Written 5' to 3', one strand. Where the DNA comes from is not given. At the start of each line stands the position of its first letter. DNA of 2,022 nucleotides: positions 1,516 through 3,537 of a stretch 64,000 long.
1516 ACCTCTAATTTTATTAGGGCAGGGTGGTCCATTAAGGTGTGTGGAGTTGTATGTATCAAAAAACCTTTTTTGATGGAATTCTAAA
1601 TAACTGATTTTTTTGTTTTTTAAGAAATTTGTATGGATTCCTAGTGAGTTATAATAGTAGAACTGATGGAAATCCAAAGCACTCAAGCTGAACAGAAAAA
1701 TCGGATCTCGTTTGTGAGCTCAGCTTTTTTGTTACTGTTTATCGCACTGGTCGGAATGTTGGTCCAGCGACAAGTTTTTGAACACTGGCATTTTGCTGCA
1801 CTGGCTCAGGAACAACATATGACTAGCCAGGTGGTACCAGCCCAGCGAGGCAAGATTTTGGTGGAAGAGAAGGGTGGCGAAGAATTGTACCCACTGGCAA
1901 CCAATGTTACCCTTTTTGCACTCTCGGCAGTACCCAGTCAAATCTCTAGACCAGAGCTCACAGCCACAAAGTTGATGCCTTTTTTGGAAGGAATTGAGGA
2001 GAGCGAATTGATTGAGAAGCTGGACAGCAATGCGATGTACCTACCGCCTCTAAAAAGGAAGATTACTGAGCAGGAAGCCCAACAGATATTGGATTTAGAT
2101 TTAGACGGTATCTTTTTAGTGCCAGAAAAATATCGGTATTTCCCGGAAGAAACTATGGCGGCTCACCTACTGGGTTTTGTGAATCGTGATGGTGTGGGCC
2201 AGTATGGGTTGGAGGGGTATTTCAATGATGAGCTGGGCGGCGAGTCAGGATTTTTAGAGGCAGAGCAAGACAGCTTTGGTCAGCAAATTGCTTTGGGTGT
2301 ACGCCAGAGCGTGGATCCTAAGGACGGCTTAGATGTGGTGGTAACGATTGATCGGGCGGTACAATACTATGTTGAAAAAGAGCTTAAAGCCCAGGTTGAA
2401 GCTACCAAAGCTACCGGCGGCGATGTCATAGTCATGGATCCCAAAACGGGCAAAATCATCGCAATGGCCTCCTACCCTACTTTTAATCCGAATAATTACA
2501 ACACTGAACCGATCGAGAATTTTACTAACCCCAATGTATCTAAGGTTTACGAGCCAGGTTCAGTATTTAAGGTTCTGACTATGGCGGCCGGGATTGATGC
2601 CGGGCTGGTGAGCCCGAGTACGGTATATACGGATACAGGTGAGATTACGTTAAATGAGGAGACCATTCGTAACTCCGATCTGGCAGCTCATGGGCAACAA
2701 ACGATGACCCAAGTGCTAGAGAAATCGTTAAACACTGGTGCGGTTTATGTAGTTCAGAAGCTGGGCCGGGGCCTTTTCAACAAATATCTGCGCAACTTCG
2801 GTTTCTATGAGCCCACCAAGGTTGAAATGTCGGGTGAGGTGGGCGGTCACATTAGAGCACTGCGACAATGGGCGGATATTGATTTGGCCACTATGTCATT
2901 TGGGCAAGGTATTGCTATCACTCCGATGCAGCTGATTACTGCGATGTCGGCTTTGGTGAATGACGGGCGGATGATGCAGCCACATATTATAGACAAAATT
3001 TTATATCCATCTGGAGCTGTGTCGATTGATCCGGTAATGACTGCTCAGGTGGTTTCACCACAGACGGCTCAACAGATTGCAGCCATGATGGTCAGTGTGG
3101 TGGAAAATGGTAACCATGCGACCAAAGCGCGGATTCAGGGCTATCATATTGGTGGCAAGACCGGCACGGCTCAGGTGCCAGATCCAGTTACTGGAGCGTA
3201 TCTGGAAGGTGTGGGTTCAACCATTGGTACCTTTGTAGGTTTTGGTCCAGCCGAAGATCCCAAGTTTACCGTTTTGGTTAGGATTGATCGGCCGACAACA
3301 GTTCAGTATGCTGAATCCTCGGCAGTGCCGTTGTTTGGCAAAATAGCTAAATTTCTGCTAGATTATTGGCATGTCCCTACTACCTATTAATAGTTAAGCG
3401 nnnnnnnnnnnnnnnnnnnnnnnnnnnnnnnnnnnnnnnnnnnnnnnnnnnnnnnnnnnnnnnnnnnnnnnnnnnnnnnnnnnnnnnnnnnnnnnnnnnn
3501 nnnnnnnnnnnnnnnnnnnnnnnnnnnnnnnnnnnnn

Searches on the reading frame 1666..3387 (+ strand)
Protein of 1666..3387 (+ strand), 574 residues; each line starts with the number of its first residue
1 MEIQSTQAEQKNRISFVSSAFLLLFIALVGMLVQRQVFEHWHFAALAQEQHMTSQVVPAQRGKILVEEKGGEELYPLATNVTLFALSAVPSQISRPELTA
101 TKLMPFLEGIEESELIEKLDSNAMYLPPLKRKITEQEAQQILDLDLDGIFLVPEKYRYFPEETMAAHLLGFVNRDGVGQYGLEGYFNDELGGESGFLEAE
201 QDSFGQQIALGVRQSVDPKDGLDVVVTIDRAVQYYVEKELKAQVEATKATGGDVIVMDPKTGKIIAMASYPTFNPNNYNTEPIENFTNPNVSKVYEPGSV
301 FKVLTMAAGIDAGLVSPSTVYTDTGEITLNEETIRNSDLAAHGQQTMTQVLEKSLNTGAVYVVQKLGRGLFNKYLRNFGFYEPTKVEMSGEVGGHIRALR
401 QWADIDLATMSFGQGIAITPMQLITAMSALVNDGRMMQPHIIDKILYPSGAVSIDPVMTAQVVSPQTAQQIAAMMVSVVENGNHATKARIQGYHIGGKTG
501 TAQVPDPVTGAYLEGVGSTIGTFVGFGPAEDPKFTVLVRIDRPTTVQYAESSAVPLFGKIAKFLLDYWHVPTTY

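Call 72: find_encoding_contigs(protein=window:1666-3387:+, flank=10000, max_places=2)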
Protein window:1666-3387:+ (574 aa): 1 contig read that carries it; 1 place shown.
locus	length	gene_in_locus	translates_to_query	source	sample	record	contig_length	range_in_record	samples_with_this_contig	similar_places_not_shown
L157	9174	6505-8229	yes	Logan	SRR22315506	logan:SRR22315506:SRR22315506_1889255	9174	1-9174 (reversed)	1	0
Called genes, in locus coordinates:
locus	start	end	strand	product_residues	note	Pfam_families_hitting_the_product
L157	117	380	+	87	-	-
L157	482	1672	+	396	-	PF22694:CtpB_N-like (weak), PF00595:PDZ, PF13180:PDZ_2, PF17820:PDZ_6, PF03572:Peptidase_S41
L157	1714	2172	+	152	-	PF01281:Ribosomal_L9_N, PF03948:Ribosomal_L9_C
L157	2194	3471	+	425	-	PF00587:tRNA-synt_2b, PF03129:HGTP_anticodon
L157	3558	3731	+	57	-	-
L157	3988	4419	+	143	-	PF02381:MraZ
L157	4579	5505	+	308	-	PF01795:Methyltransf_5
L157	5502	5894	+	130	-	-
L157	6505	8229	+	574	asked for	PF03717:PBP_dimer, PF00905:Transpeptidase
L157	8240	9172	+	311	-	?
